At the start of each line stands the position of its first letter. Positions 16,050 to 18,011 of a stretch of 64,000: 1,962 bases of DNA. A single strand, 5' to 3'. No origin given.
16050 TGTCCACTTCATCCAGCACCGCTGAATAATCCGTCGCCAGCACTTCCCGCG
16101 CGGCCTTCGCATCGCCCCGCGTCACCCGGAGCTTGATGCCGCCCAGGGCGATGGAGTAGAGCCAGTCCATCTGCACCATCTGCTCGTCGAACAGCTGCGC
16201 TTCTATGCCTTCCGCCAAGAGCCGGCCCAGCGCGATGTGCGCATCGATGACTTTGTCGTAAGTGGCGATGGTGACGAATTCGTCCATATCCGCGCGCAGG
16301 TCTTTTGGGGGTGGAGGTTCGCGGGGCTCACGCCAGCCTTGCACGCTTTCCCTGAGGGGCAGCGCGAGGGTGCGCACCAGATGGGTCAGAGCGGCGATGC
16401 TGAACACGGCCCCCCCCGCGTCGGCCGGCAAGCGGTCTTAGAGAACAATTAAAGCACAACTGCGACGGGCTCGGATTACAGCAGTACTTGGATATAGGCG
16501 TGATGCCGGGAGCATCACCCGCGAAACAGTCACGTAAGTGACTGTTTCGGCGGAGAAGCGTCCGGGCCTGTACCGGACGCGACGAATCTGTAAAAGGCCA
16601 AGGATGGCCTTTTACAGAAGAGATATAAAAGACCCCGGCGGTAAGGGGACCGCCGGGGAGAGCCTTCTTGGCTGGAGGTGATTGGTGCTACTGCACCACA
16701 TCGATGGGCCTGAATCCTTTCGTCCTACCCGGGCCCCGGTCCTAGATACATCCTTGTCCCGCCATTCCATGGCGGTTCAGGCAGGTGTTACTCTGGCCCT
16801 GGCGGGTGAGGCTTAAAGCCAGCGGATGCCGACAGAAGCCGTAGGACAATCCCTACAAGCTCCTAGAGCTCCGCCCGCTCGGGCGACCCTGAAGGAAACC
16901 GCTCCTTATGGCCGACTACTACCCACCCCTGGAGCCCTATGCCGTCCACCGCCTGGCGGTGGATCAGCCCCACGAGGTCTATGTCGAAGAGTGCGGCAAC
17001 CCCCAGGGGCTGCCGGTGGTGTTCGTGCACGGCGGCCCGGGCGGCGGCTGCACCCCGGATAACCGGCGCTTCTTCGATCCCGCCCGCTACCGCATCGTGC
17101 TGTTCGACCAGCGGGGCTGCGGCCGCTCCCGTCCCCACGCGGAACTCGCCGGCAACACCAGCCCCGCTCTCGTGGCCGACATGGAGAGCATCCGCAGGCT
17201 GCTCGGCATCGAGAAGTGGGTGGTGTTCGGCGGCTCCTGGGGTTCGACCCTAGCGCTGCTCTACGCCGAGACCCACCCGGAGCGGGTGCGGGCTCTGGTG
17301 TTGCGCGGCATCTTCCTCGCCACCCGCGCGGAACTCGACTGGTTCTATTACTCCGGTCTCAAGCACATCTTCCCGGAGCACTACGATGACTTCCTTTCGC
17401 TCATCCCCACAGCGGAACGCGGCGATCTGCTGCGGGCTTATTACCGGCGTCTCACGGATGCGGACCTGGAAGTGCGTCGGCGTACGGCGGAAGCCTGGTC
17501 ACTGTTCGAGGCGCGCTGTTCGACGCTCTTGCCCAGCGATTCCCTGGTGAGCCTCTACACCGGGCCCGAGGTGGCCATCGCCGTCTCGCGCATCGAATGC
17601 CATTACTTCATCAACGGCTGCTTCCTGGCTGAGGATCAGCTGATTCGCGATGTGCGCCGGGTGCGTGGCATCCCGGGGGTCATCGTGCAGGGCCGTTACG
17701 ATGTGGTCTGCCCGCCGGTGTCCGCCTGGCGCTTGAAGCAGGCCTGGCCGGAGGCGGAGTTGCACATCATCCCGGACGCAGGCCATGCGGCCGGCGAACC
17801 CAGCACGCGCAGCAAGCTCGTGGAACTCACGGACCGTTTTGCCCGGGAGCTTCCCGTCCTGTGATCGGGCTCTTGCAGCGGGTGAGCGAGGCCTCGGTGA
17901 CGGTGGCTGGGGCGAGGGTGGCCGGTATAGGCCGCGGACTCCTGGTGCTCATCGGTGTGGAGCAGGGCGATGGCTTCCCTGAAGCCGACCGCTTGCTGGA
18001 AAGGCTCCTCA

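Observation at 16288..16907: Hairpin-dense 620-bp divergent intergenic region with a strand-switching GGA bias and an orphan terminator: candidate CsrA/RsmA-titrating sRNA locus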

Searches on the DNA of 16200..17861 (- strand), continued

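Call 61: search_with_rna_model(model_id=R2, sources=[L086, L005, L004, L111, L087], max_evalue=0.01, show_alignments=8)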
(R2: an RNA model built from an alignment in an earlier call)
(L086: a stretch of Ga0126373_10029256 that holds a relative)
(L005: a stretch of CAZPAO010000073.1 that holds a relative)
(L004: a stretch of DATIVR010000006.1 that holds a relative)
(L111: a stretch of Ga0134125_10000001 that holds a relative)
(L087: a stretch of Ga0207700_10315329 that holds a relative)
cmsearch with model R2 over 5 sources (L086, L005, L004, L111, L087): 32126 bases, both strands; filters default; matches with E-value up to 0.01: 6.
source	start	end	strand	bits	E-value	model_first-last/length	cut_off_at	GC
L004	3502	3679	+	60.8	1.1e-17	1-137/137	no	0.66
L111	8172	8282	-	60.6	1.3e-17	1-137/137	no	0.65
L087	525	631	+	52.9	3.3e-15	1-137/137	no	0.58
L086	278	414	+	51.6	8.5e-15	1-137/137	no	0.58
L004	3408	3501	+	31.5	1.5e-08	1-137/137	no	0.65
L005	2865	2986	-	28.1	1.8e-07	1-137/137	no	0.67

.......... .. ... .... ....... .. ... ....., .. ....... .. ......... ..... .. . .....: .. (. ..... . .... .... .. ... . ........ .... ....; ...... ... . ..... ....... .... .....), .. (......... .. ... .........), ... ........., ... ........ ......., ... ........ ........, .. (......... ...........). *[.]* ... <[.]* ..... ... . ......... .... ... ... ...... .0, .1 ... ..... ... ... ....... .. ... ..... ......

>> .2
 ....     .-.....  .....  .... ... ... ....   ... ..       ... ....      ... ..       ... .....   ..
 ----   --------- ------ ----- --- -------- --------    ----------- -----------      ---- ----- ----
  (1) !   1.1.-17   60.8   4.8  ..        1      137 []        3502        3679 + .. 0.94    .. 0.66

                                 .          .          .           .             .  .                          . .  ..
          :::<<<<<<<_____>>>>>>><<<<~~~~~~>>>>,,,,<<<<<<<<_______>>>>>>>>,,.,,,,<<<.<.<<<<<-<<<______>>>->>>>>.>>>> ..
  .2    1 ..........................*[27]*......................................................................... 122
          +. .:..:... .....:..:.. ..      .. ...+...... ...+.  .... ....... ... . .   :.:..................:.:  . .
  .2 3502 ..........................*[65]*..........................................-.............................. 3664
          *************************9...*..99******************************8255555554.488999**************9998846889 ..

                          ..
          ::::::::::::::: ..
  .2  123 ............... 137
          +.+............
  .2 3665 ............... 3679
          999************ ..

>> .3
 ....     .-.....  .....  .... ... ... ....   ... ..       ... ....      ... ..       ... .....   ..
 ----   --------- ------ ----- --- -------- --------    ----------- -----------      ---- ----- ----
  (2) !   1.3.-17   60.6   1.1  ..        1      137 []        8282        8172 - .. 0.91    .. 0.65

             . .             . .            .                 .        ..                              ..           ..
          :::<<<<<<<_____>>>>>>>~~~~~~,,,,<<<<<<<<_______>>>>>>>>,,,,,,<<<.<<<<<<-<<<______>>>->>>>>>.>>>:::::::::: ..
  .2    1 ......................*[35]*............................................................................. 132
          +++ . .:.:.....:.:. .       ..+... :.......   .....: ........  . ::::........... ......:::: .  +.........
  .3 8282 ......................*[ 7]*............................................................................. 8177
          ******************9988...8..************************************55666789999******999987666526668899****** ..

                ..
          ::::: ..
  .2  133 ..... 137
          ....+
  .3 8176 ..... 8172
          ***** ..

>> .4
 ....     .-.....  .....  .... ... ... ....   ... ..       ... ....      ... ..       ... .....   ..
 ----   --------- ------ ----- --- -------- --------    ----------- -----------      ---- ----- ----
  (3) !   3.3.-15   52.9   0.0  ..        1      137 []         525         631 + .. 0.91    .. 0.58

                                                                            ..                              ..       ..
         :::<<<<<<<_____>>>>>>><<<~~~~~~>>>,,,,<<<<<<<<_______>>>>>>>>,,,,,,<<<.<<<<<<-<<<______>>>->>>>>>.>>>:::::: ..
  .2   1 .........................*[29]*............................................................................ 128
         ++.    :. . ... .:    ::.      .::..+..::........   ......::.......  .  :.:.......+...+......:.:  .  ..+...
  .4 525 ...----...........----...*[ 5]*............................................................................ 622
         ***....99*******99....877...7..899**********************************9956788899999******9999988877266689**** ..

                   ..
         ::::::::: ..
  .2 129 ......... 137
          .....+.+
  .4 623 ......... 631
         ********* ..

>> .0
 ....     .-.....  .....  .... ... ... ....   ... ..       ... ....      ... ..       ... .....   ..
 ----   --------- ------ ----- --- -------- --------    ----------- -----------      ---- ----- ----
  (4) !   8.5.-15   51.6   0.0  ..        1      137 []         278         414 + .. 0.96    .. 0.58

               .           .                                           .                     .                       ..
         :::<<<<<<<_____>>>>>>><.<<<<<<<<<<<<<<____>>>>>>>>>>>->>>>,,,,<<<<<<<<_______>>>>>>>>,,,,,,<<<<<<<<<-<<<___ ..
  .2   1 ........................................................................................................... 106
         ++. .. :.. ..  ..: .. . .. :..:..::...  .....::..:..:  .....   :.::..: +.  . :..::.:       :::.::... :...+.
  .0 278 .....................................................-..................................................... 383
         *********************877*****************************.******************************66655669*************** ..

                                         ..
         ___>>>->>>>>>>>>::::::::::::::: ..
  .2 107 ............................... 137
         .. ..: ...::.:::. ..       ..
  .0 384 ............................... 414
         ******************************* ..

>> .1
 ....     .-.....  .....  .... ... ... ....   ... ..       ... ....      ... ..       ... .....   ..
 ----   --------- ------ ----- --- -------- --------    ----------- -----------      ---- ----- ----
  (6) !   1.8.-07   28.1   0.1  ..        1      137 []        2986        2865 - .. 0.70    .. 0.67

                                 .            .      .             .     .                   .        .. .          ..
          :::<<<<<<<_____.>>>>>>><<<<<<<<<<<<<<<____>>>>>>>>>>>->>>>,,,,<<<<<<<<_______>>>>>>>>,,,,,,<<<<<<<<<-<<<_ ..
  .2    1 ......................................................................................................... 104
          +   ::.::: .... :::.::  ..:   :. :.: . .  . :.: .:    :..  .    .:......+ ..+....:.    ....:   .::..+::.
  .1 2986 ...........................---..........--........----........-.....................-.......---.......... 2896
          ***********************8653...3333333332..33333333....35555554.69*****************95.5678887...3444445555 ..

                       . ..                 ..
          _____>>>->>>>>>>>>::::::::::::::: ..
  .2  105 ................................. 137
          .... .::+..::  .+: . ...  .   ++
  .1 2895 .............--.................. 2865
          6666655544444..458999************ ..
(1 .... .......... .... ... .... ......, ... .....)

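Call 62: search_with_rna_model(model_id=R2, sources=[L015, L016, L017, L018, L019, L020, L021, L022, L023, L024, L025, L026, L027, L028, L029, L030, L031, L032, L033, L034, L035, L036, L037, L038, L039, L040, L041, L042, L043, L044, L045, L046, L047, L048, L049, L050, L051, L052, L053, L054, L055, L056, L057, L058, L059, L060, L061, L062, L063, L064, L065, L066, L067, L068, L069, L070, L071, L072, L073, L074, L075, L076, L077, L078, L079, L080, L081, L082], max_evalue=1)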
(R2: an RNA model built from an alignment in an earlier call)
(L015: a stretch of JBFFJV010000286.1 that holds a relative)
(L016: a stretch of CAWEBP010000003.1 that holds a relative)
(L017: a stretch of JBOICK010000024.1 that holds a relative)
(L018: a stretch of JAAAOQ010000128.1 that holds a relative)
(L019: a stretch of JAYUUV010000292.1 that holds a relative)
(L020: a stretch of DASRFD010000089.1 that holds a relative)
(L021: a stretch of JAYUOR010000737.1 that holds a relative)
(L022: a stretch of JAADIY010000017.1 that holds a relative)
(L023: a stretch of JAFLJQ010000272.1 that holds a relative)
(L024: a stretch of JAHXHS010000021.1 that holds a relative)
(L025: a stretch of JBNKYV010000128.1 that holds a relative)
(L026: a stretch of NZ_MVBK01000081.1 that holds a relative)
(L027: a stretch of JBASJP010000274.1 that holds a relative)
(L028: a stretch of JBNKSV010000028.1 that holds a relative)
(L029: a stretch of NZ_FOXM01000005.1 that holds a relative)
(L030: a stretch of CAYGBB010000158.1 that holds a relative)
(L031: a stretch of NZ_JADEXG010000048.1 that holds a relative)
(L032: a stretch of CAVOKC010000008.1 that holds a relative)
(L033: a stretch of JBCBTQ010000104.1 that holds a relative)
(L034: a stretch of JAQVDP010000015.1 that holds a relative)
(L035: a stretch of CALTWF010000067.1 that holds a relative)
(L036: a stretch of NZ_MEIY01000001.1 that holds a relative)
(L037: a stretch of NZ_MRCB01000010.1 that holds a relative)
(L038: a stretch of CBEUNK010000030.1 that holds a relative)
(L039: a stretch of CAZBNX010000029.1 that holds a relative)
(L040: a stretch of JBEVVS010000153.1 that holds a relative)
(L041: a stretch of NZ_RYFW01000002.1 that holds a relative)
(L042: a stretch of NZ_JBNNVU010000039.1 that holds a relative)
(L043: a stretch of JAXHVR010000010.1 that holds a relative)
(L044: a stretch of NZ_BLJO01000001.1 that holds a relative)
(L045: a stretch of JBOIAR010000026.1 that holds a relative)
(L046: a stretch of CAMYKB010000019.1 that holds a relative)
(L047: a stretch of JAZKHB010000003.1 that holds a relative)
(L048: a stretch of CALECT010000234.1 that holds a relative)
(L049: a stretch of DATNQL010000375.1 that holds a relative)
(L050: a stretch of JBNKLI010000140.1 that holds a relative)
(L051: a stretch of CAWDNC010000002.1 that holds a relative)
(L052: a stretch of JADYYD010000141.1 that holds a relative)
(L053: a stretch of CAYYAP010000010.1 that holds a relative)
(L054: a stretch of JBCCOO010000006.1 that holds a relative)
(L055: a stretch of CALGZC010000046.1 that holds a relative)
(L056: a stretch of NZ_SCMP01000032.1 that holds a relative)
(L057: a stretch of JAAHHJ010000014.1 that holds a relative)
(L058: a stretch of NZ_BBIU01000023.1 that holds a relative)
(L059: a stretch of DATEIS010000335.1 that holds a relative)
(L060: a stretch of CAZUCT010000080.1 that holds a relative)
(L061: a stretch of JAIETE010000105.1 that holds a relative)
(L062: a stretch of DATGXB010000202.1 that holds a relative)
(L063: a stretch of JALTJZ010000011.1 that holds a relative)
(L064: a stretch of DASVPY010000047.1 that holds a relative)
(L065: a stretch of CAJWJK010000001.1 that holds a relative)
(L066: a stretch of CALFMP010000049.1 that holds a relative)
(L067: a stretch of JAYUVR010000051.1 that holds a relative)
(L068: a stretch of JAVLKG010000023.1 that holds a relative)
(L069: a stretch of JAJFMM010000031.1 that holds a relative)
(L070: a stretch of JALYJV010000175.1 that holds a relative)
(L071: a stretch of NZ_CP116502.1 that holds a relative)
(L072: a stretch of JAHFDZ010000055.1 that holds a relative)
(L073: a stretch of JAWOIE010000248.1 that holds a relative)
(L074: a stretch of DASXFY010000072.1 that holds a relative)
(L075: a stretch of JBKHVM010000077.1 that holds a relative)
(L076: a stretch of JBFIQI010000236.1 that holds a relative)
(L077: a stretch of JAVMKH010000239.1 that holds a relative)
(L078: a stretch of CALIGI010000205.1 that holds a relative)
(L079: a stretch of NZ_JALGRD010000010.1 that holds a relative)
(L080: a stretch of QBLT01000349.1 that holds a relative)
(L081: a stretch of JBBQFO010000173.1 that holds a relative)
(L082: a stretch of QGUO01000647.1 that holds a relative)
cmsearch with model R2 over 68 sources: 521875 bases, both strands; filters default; matches with E-value up to 1: 1.
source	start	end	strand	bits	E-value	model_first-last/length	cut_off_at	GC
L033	29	151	+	12.5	0.22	1-137/137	no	0.59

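Call 63: search_with_rna_model(model_id=R2, source=window, filters=off, max_evalue=1)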
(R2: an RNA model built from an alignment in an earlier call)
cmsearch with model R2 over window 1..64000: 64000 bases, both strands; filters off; matches with E-value up to 1: 11.
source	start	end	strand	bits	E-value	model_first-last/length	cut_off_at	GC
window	16497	16633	+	151.2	1.3e-45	1-137/137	no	0.55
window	19338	19467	-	23.4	1e-05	1-137/137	no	0.62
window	16505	16639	-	22.2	2.5e-05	1-137/137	no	0.56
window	18468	18563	+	21.3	4.7e-05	1-137/137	no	0.6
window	8407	8527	+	15.6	0.0029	1-137/137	no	0.64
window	10137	10165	-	10.5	0.11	26-54/137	no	0.86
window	46304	46423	+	8.8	0.38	1-137/137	no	0.67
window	60284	60430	+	8.6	0.45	1-137/137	no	0.67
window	37038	37162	+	7.9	0.73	1-137/137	no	0.6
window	44764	44826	+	7.8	0.79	59-122/137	no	0.65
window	29206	29224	-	7.5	0.98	4-22/137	no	0.84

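Call 72: search_with_rna_model(model_id=R2, sources=[window, L007, L088, L083, L109, L094, L099, L105, L091, L112, L100, L004, L111, L087, L086], max_evalue=1e-10, make_alignment=true)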
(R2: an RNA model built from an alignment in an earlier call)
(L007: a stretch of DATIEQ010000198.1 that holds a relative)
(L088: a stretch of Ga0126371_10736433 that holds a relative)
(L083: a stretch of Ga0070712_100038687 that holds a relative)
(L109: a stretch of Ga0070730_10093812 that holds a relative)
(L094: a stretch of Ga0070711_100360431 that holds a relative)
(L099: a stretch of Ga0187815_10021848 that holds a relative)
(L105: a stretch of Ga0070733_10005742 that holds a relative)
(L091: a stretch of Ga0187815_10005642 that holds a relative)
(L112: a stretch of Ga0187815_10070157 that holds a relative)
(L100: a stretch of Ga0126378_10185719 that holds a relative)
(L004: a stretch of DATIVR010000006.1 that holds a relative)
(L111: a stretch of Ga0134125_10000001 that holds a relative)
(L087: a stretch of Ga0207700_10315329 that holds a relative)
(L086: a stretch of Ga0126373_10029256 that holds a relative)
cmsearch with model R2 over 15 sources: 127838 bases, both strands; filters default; matches with E-value up to 1e-10: 15.
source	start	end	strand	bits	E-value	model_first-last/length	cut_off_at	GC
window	16497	16633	+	151.2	2.5e-45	1-137/137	no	0.55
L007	3279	3416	+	148.8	1.4e-44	1-137/137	no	0.54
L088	222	359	-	143.8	5.3e-43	1-137/137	no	0.64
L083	1764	1898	+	138.2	2.9e-41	1-137/137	no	0.64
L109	881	1016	+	131.2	4.4e-39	1-137/137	no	0.52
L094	890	1026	+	130.8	5.8e-39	1-137/137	no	0.58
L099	2490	2626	+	116.5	1.8e-34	1-137/137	no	0.51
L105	5817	5947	-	115.3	4.1e-34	1-137/137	no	0.62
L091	3333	3544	+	82.9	5.6e-24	1-137/137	no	0.61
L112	1392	1473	-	71.8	1.7e-20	55-137/137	5'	0.5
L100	1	89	+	69.4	9.4e-20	48-137/137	5'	0.55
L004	3502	3679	+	60.8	4.2e-17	1-137/137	no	0.66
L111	8172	8282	-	60.6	5e-17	1-137/137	no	0.65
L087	525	631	+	52.9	1.3e-14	1-137/137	no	0.58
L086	278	414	+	51.6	3.4e-14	1-137/137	no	0.58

Alignment A5: 15 matches aligned to the model, 304 columns, each read 5' to 3' on its own strand. Consensus structure (alignment columns), stored with it:
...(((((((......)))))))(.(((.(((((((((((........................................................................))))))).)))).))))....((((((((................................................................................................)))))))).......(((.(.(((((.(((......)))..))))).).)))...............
